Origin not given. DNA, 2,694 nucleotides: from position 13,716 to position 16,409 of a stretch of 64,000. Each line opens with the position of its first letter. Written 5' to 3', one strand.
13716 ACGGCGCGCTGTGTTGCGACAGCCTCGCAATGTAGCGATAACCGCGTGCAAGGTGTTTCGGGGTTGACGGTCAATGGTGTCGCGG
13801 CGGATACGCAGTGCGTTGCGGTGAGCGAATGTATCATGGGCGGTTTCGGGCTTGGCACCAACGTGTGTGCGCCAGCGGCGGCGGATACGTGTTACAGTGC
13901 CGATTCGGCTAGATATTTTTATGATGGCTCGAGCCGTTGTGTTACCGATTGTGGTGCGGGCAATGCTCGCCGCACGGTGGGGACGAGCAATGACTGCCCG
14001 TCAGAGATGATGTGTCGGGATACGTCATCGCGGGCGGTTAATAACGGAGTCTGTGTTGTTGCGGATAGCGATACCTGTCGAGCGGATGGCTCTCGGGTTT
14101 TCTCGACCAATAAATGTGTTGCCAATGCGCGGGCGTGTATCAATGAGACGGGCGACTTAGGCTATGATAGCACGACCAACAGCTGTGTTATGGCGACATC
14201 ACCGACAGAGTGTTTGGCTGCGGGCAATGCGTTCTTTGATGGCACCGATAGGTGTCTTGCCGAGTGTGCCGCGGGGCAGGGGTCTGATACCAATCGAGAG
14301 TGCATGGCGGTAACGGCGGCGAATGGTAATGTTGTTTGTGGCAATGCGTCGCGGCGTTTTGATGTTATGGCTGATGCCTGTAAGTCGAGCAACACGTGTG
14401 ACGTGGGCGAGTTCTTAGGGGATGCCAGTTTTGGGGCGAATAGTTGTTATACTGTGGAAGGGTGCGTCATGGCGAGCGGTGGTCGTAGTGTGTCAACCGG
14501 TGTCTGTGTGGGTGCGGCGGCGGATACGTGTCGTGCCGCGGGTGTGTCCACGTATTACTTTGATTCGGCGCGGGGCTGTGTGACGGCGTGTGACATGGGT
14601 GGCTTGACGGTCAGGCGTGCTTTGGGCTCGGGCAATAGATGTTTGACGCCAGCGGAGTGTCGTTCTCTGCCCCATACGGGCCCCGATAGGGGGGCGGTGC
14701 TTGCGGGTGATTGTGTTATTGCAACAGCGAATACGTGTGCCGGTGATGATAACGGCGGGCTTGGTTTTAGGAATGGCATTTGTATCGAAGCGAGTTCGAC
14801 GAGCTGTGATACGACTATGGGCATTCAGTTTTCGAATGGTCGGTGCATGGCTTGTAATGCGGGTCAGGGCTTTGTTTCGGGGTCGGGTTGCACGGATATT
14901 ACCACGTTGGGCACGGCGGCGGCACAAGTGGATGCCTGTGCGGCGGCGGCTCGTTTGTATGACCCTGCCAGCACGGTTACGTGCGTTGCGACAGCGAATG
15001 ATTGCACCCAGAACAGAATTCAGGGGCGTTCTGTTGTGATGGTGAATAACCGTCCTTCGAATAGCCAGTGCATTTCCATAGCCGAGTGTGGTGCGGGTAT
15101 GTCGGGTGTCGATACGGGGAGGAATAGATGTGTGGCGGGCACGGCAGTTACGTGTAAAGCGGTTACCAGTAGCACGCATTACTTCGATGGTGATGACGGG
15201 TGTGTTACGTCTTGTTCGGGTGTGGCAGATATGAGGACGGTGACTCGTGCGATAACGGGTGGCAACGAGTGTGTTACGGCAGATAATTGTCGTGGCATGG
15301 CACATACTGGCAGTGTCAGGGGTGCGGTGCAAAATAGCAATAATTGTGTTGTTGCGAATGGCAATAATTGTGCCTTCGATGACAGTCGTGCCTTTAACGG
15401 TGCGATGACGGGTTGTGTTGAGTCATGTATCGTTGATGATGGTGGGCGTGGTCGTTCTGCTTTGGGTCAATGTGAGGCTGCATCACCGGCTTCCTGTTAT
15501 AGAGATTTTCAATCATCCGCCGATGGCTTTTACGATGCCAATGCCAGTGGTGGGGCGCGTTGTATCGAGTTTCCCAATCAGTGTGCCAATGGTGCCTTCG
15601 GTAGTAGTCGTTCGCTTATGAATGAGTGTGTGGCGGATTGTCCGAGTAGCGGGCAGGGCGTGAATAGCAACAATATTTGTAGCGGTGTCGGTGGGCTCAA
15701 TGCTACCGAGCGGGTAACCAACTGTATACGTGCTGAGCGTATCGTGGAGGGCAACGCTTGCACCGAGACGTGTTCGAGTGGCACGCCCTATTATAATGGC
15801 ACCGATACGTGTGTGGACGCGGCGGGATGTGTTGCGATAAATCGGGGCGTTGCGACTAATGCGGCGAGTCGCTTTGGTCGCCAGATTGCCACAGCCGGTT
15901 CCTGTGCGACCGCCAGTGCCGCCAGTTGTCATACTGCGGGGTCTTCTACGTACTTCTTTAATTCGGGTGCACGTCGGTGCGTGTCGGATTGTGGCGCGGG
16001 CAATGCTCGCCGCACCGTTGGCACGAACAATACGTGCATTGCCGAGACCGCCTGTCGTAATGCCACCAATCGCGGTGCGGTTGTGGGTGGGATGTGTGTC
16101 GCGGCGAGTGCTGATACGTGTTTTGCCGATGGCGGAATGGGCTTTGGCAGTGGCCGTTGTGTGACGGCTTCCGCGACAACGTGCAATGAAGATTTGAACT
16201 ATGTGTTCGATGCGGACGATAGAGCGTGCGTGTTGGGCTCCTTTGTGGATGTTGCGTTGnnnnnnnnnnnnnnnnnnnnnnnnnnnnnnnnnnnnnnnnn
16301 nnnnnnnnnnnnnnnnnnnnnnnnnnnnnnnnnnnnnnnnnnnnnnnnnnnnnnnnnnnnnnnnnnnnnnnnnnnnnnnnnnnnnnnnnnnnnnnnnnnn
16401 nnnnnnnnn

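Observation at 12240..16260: Long array of six-cysteine ~50-aa repeats inside the first giant gene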

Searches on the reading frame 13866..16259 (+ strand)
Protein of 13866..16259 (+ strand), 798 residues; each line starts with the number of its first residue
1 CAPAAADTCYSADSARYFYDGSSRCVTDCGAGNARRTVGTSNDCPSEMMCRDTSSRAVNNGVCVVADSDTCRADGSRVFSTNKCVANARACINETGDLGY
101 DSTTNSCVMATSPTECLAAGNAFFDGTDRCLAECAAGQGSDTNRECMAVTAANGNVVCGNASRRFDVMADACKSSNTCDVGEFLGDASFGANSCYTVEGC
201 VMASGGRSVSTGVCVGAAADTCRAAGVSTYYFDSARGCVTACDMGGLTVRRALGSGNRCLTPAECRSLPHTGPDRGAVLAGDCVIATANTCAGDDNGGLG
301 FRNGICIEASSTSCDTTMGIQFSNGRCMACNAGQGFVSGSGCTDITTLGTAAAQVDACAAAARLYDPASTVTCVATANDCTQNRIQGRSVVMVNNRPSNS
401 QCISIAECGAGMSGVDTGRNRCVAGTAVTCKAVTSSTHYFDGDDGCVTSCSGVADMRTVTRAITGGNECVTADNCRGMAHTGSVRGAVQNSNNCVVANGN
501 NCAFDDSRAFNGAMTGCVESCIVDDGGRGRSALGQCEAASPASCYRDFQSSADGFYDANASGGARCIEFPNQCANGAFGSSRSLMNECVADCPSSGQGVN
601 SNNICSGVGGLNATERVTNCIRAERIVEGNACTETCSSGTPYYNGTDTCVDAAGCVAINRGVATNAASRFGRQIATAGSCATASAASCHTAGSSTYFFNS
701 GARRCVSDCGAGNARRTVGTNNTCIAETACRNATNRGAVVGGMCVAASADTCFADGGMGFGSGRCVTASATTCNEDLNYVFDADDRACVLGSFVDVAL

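Call 13: find_homologous_proteins(query=window:13866-16259:+)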
Query window:13866-16259:+: 8000 candidates shared short words with the query, none scored E <= 0.001.
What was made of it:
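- Tried and rejected: The 8,000-candidate cap was probably swamped by low-complexity words (call 13).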

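Call 25: search_dna_similar(query=window:13866-16259:+, collection=plasmids, mode=protein, max_evalue=0.001)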
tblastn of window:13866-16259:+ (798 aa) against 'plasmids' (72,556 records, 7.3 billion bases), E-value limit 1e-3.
No match.
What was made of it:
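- Tried and rejected: tblastn against plasmids found no match (call 25).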

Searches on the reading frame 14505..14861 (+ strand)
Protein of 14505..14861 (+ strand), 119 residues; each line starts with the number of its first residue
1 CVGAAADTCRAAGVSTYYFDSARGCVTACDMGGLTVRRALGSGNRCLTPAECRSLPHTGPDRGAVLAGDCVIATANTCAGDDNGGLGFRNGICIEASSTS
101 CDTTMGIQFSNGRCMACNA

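Call 28: search_protein_representatives(alignment_id=A2)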
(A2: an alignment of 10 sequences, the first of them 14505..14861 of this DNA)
Query: 10 sequences, 112 profile positions. Proteins with E-value up to 0.001 (for the whole library): 19; up to 1e-10: 10; up to 1e-30: 4. The best 19 are listed.
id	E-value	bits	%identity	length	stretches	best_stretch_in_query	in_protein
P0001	1.3e-254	843.3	-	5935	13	1-110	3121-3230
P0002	5.5e-63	226.1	-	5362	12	1-111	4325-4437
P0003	4.4e-45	168.5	-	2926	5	1-110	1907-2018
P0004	3.9e-40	152.6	-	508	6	1-111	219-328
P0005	1.7e-23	99.0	-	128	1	1-110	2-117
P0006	1.7e-19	86.1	-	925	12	40-107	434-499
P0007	7.4e-19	84.0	-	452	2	40-109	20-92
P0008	4.9e-14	68.5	-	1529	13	41-109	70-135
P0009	7.2e-14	68.0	-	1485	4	43-109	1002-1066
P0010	8.1e-12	61.4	-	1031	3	1-109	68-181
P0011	2.8e-10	56.4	-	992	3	1-110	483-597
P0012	1.6e-07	47.5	-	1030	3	32-109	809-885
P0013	1.2e-06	44.7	-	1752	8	1-95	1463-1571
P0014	2.5e-06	43.7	-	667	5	29-108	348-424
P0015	5.8e-06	42.5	-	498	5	24-111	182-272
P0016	4.4e-05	39.7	-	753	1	24-110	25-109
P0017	5.7e-05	39.3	-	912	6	24-107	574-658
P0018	3.1e-04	36.9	-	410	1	33-107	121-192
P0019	8.7e-04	35.5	-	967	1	16-110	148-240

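Call 30: list_cluster_members(proteins=[P0001, P0002, P0003, P0004, P0006, P0007, P0008, P0009, P0010, P0011])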
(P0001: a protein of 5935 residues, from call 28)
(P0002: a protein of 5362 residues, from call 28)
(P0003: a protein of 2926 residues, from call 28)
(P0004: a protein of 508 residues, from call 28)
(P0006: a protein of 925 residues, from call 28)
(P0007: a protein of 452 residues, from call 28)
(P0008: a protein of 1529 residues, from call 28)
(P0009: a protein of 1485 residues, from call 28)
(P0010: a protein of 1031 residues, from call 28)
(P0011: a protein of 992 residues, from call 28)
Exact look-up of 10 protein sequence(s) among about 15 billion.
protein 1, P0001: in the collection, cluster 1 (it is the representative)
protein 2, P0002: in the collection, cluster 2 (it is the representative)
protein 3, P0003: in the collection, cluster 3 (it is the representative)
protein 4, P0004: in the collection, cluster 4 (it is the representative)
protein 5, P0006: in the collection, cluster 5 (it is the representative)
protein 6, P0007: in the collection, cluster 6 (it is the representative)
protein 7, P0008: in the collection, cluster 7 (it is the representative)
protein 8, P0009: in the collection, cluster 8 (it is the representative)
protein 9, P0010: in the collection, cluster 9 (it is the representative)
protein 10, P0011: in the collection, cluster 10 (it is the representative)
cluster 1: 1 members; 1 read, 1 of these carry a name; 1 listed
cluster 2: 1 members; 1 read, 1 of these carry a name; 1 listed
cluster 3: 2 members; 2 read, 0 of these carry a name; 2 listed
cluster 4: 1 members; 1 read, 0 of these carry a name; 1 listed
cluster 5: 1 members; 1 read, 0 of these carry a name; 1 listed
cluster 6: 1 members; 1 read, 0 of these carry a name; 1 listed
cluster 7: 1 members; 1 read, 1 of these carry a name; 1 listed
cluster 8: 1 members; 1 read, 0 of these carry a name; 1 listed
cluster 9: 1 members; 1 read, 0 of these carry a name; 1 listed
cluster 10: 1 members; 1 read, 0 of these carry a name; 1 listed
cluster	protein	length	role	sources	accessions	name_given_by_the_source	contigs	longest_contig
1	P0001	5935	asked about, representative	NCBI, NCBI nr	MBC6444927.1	MAG: hypothetical protein GDA50_05755 [Alphaproteobacteria bacterium GM202ARS2] | hypothetical protein [Alphaproteobacteria bacterium GM202ARS2]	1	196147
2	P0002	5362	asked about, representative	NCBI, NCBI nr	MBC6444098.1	MAG: hypothetical protein GDA50_01515, partial [Alphaproteobacteria bacterium GM202ARS2] | hypothetical protein [Alphaproteobacteria bacterium GM202ARS2]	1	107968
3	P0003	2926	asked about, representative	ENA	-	-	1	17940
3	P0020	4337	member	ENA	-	-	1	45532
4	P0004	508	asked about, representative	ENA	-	-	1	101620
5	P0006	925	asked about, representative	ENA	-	-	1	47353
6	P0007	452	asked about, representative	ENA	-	-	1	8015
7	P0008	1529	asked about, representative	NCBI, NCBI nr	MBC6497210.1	MAG: hypothetical protein GDA54_02670, partial [Alphaproteobacteria bacterium GM7ARS4] | hypothetical protein [Alphaproteobacteria bacterium GM7ARS4]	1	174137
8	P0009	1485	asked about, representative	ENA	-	-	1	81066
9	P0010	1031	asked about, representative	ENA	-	-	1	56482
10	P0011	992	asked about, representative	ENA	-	-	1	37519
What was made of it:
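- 9051..26858 (+): Gene 1 as it stands in the window: 5,935 aa, MBC6444927.1 of MAG 'Alphaproteobacteria bacterium GM202ARS2'. Exact match in the protein collection (call 30).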

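Call 39: search_protein_families(library=pfam, proteins=[P0006, P0008, P0013, P0014, P0015, P0016, P0017], max_evalue=0.1)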
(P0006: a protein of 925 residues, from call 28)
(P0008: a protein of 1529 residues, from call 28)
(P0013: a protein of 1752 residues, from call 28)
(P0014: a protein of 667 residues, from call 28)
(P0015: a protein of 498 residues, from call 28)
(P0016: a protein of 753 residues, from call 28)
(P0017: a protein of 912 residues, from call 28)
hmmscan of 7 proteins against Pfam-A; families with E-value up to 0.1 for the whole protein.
P0006 (925 aa): 1 family
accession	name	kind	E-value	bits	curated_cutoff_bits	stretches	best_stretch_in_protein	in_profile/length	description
PF05303.17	GSKIP_dom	-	0.028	15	20.9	0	425-456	29-60/105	GSKIP domain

P0008 (1529 aa): 0 families

P0013 (1752 aa): 7 families
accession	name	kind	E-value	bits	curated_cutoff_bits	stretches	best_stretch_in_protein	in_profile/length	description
PF12796.13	Ank_2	-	3.3e-24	85.7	27.3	2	411-476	32-89/90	Ankyrin repeats (3 copies)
PF00023.36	Ank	-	6.2e-23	80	21.1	3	447-478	2-33/33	Ankyrin repeat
PF13857.12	Ank_5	-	2.9e-17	63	27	1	440-486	9-56/56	Ankyrin repeats (many copies)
PF13637.12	Ank_4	-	3.3e-16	59.5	22.7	2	412-467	1-50/50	Ankyrin repeats (many copies)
PF13606.12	Ank_3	-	8.3e-16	56.7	22.3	2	447-475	2-30/30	Ankyrin repeat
PF18998.6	Flg_new_2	-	7.2e-07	29.5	23.6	1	679-738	8-69/73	Divergent InlB B-repeat domain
PF24521.3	Ank_KRIT1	-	0.0077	16.4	80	0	172-225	21-70/149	KRIT1 ankyrin-repeats domain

P0014 (667 aa): 0 families

P0015 (498 aa): 1 family
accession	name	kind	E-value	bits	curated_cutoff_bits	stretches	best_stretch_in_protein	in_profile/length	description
PF23333.1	VWC2L_1st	-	0.092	13.1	27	0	385-400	9-24/40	VWC2L-like, N-terminal domain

P0016 (753 aa): 0 families

P0017 (912 aa): 2 families
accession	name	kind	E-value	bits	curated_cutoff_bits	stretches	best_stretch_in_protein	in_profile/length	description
PF07382.16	HC2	-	1.4e-20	74.7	40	3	397-549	5-156/194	Histone H1-like nucleoprotein HC2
PF02095.21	Extensin_1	-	0.019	15.2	105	0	315-409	29-123/171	Extensin-like protein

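Call 56: search_solved_structures(query=A2, max_evalue=10, show_alignments=3)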
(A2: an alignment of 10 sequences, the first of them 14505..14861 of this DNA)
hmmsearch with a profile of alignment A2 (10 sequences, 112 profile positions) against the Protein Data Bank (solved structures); distinct sequences matched with E-value up to 10: 0.
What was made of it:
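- On Furin-like repeat / growth-factor-receptor Cys-rich domain: A profile of the core against all PDB sequences gave no hit at E <= 10 (call 56).
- Tried and rejected: The core profile against PDB sequences gave nothing at E <= 10 (call 56).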

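Call 82: list_cluster_members(proteins=[P0012, P0013, P0014, P0015, P0016, P0017, P0018, P0019, P0005])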
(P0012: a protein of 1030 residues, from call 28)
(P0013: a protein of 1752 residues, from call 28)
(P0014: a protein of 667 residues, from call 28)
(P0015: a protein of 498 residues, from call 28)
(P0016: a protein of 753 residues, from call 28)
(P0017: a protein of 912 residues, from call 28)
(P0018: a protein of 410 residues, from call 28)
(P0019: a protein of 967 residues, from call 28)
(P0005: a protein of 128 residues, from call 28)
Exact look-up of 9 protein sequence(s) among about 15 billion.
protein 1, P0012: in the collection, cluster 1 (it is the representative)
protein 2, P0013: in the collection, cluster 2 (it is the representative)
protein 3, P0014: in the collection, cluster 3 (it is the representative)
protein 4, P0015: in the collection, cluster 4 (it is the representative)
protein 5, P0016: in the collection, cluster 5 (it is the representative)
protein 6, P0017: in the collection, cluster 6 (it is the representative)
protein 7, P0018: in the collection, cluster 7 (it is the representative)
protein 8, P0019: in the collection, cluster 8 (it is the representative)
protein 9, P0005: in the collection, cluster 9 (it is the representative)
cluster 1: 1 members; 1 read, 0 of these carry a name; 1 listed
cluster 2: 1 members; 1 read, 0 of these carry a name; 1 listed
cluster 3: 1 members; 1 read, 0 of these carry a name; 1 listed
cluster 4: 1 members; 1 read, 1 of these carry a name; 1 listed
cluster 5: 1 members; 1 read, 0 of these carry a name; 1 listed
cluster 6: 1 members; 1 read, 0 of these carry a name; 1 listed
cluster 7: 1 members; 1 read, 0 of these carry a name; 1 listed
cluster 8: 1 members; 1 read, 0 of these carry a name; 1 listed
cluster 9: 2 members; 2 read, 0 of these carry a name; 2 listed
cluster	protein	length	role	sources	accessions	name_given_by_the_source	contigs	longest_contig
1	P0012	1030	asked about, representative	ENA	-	-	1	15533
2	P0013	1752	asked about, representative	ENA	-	-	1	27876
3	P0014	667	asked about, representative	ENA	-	-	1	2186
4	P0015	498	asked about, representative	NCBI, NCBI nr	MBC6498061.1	MAG: hypothetical protein GDA54_07095, partial [Alphaproteobacteria bacterium GM7ARS4] | hypothetical protein [Alphaproteobacteria bacterium GM7ARS4]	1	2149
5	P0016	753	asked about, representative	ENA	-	-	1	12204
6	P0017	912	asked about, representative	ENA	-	-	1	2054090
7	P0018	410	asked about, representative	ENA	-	-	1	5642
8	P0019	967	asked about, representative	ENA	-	-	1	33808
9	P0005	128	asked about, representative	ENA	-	-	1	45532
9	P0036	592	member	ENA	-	-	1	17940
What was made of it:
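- Only 19 proteins match among 1.84 billion; those with a named source are from this bacterial lineage and the rest are unclassified metagenome contigs (calls 28, 30, 82).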

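Call 87: find_encoding_contigs(protein=P0013, flank=6000, max_places=2)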
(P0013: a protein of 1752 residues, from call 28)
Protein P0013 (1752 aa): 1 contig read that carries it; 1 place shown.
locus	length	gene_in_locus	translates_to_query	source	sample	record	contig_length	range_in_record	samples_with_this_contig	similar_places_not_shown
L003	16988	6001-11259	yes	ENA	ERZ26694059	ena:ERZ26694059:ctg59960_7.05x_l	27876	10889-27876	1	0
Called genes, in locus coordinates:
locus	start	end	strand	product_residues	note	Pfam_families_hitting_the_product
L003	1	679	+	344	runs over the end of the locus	PF03462:PCRF, PF00472:RF-1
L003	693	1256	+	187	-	PF05728:UPF0227, PF12146:Hydrolase_4 (faint)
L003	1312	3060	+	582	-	PF03235:GmrSD_N, PF07510:GmrSD_C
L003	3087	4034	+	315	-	PF00145:DNA_methylase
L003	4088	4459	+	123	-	PF03852:Vsr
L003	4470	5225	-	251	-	PF03692:CxxCxxCC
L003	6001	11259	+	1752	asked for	PF12796:Ank_2, PF13606:Ank_3 (faint), PF13857:Ank_5 (faint), PF12796:Ank_2, PF13637:Ank_4 (weak), PF00023:Ank (weak), PF18998:Flg_new_2 (weak)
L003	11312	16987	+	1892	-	?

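Call 88: find_encoding_contigs(protein=P0006, flank=6000, max_places=2)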
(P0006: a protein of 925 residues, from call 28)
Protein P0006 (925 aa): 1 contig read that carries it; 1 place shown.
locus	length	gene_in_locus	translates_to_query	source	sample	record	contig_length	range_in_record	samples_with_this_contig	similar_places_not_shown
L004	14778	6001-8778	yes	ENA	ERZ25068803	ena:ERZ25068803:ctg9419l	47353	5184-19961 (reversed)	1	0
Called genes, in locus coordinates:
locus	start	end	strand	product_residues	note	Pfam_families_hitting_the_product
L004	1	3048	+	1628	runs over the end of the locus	-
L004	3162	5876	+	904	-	-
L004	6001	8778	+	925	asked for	-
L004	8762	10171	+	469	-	-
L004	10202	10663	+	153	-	-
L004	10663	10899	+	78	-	-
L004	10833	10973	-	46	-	-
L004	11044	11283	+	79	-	-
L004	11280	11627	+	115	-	-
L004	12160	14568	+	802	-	-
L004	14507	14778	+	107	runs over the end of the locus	-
